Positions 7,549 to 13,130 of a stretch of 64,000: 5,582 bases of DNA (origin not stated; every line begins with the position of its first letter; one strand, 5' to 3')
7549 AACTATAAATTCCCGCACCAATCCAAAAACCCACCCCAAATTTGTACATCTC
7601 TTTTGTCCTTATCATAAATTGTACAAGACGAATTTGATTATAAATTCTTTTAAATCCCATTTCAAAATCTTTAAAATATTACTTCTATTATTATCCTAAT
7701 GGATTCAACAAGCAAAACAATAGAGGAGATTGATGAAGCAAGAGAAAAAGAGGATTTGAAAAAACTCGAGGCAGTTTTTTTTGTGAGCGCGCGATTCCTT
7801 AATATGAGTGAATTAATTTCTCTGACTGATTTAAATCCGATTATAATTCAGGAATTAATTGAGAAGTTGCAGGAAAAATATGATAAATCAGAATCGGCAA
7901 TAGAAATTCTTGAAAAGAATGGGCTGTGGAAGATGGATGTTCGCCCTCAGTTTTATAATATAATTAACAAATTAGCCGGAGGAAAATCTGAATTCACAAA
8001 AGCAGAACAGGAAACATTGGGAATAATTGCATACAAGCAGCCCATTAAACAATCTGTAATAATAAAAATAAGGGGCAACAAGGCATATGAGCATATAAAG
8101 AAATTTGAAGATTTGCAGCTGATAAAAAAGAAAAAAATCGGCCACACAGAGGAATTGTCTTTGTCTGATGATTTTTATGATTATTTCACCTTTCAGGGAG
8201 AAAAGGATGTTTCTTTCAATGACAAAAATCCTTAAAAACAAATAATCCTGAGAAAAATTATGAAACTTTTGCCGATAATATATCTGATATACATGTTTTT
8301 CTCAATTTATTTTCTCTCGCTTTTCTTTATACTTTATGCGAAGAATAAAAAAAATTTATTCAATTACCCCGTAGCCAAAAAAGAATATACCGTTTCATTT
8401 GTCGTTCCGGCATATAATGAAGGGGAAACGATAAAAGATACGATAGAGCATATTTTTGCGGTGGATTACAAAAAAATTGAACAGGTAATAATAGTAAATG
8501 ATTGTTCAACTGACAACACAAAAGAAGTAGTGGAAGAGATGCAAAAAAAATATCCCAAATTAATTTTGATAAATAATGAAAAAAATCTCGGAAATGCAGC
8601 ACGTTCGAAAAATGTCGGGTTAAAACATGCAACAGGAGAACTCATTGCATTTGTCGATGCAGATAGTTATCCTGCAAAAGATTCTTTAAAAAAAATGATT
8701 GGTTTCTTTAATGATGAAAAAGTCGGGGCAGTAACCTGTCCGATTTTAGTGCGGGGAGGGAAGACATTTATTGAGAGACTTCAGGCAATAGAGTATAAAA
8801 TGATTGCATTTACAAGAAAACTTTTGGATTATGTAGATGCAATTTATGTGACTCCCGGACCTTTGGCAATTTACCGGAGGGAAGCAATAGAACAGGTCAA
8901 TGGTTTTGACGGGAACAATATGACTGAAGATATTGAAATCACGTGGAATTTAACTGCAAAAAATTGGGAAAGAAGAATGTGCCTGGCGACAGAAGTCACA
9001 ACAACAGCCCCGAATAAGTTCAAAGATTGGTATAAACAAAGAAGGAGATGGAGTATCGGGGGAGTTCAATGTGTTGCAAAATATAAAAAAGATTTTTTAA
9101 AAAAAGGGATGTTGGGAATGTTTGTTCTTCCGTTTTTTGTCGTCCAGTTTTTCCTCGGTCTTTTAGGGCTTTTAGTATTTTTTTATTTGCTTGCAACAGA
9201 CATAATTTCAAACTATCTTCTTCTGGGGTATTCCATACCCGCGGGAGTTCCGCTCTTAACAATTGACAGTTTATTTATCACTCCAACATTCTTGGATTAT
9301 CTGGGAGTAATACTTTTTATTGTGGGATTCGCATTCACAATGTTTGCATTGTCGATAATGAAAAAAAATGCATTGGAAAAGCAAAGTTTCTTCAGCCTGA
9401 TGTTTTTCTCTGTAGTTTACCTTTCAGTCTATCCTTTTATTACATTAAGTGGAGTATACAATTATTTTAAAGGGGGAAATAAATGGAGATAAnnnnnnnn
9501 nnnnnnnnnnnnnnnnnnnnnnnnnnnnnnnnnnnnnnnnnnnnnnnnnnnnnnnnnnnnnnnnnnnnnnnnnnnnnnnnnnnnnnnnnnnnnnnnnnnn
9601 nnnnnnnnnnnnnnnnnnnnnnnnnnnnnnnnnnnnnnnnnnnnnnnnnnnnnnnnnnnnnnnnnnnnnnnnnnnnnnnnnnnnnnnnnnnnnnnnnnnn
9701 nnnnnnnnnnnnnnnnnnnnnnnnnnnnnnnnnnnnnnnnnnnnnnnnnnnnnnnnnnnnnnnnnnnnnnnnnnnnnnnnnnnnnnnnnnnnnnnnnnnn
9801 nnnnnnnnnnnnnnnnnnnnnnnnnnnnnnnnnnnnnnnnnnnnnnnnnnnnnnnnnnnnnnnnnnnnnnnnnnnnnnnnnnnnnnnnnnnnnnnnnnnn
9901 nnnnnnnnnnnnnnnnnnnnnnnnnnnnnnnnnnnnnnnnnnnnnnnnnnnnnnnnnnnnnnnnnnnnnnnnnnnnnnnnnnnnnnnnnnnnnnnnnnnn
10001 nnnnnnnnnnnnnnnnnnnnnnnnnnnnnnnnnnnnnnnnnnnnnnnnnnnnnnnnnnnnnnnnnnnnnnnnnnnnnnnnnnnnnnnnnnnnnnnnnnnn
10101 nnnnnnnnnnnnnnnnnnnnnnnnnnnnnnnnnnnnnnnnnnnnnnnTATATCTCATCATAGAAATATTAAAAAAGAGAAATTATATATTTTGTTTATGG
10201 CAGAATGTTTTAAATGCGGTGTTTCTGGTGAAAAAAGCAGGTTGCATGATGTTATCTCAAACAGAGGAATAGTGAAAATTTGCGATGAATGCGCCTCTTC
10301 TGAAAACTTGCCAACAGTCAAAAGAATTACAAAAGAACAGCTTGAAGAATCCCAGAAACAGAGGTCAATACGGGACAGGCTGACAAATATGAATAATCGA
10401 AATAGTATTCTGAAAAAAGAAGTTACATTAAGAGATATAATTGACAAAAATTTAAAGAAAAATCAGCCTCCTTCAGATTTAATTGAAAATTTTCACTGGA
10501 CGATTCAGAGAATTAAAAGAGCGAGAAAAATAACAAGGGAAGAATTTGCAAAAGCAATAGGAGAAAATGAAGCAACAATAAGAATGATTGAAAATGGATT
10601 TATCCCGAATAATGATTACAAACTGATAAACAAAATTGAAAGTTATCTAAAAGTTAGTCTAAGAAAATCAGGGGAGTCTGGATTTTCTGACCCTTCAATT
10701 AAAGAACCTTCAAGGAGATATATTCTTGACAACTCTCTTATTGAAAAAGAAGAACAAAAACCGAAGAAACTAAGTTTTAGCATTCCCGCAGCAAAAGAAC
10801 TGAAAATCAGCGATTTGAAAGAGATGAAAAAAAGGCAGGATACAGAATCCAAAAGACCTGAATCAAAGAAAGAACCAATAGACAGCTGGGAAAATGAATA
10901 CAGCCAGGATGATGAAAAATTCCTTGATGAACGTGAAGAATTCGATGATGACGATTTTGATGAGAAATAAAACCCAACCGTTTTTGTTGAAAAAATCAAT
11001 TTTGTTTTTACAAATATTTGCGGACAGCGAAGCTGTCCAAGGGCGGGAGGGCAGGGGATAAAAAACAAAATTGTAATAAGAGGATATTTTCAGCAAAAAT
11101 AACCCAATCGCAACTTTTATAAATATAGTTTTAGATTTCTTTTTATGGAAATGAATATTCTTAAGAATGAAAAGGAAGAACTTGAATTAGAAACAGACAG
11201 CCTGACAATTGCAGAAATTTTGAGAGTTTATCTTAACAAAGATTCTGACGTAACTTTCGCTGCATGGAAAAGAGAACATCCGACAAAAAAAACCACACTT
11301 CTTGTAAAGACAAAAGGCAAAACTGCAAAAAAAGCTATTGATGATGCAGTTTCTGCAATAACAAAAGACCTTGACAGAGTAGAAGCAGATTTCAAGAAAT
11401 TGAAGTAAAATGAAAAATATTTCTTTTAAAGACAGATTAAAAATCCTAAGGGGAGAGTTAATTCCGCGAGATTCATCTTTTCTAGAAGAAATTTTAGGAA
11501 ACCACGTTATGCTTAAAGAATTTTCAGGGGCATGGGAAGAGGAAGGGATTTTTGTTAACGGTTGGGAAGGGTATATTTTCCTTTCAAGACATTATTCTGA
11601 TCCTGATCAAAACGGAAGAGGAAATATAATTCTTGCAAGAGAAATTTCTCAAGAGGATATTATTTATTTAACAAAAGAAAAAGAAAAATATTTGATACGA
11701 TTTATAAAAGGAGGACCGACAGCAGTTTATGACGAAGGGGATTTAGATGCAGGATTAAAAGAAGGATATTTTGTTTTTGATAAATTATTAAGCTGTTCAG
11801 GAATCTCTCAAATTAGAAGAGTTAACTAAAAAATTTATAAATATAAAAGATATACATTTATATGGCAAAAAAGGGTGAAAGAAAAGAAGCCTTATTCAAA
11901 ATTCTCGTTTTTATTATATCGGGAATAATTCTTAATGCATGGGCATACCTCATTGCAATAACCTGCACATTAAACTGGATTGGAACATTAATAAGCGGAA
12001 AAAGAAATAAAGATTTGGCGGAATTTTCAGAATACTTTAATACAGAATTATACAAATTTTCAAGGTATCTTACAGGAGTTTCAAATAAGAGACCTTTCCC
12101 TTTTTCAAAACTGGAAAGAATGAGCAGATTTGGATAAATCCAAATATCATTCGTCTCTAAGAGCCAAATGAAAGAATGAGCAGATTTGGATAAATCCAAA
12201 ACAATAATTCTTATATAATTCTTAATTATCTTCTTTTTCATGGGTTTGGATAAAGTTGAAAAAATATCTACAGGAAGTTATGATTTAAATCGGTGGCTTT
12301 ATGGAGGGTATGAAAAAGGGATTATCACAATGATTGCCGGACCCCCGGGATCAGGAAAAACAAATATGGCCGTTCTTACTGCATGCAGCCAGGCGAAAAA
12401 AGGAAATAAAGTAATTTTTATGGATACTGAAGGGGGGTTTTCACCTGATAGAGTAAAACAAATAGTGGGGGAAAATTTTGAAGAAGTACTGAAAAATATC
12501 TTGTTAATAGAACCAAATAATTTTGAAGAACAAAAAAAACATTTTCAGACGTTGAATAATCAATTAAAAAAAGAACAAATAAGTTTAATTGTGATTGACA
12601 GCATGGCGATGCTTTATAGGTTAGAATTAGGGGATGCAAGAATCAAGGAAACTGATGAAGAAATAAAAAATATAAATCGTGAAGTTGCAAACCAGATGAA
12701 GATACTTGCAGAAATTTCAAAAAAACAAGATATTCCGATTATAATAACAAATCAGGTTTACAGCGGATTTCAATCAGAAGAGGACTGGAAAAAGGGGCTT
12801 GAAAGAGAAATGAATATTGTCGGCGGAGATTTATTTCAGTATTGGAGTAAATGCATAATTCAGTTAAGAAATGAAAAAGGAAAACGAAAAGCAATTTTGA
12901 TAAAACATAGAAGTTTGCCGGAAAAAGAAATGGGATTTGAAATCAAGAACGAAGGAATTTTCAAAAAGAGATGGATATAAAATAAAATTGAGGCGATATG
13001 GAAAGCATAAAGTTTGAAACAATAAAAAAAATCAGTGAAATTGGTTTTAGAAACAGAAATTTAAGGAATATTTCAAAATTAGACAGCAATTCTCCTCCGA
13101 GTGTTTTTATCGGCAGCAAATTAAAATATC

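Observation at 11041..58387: Five canonical G-quadruplex motifs, all G-rich on the + strand, embedded in the repeat family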

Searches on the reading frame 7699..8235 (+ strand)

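Call 44: search_protein_families(library=pfam, proteins=[window:7699-8235:+], max_evalue=0.00001)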
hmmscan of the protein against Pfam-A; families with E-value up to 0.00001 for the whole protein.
window:7699-8235:+ (178 aa): 1 family
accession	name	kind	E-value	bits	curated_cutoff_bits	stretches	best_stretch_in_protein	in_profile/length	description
PF04079.22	SMC_ScpB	-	5e-33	114.4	27.4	1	22-170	2-156/160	Segregation and condensation complex subunit ScpB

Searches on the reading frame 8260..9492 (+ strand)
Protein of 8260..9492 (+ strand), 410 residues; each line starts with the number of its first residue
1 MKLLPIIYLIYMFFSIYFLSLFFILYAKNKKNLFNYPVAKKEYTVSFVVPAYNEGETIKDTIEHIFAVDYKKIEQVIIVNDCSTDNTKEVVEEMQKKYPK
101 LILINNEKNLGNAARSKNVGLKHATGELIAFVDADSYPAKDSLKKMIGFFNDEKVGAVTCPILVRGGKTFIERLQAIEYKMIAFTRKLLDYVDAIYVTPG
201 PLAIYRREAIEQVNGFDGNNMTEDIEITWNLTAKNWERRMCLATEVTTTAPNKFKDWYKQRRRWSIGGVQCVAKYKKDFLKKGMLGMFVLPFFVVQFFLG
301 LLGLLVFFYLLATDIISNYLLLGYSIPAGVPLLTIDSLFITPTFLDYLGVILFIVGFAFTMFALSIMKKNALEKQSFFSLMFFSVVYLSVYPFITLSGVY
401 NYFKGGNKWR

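Call 44: search_protein_families(library=pfam, proteins=[window:8260-9492:+], max_evalue=0.00001)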
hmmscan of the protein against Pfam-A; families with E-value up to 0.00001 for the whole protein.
window:8260-9492:+ (410 aa): 6 families
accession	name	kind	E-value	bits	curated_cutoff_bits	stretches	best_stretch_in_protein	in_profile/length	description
PF00535.33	Glycos_transf_2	-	6.4e-36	124.3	23.3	1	46-212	1-166/168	Glycosyl transferase family 2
PF13641.12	Glyco_tranf_2_3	-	9.6e-33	114.5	27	1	45-266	3-229/230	Glycosyltransferase like family 2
PF13632.12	Glyco_trans_2_3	-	9.9e-23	81.4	27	1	129-331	2-183/198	Glycosyl transferase family group 2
PF10111.15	Glyco_tranf_2_2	-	5.8e-15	56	27.3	1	46-233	1-201/276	Glycosyltransferase like family 2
PF13506.12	Glyco_transf_21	-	5.4e-11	42.7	21.7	1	120-265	25-173/174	Glycosyl transferase family 21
PF03142.21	Chitin_synth_2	-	2.2e-06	27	27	0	119-214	195-293/527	Chitin synthase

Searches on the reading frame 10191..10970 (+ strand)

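Call 44: search_protein_families(library=pfam, proteins=[window:10191-10970:+], max_evalue=0.00001)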
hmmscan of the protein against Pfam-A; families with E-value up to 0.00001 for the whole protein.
window:10191-10970:+ (259 aa): 1 family
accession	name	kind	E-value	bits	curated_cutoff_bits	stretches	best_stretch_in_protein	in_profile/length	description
PF01381.28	HTH_3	-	3.7e-07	30.5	23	1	108-158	4-53/55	Helix-turn-helix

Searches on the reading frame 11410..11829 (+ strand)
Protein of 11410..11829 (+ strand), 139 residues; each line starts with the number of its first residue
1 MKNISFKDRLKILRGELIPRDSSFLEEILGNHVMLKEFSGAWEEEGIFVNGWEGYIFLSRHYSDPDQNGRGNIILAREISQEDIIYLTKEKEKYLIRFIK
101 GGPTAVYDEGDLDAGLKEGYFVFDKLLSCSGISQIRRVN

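Call 44: search_protein_families(library=pfam, proteins=[window:11410-11829:+], max_evalue=0.00001)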
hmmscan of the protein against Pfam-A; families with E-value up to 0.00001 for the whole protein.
window:11410-11829:+ (139 aa): 0 families

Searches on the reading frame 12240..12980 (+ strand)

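Call 44: search_protein_families(library=pfam, proteins=[window:12240-12980:+], max_evalue=0.00001)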
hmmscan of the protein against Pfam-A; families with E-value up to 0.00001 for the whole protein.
window:12240-12980:+ (246 aa): 8 families
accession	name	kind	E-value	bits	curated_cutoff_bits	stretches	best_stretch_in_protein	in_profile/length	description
PF08423.17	Rad51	-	4.7e-31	108.4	22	1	6-241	5-242/244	Rad51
PF00154.27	RecA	-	6.3e-15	55.8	27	1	5-174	29-189/262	recA bacterial DNA recombination protein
PF06745.19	ATPase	-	1.2e-10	41.7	26.6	1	10-240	2-224/231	KaiC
PF13481.12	AAA_25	-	2.5e-09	37.5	27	1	18-128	23-158/195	AAA domain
PF13479.12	AAA_24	-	3.8e-08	33.9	27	1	29-217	4-179/195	AAA domain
PF03796.21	DnaB_C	-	2.7e-07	30.7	27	0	9-64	2-57/255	DnaB-like helicase C terminal domain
PF05707.18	Zot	-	1e-06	28.8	20.3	1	29-132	2-100/197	Zonular occludens toxin (Zot)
PF13401.12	AAA_22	-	9.7e-06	26.4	27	0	29-153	7-104/130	AAA domain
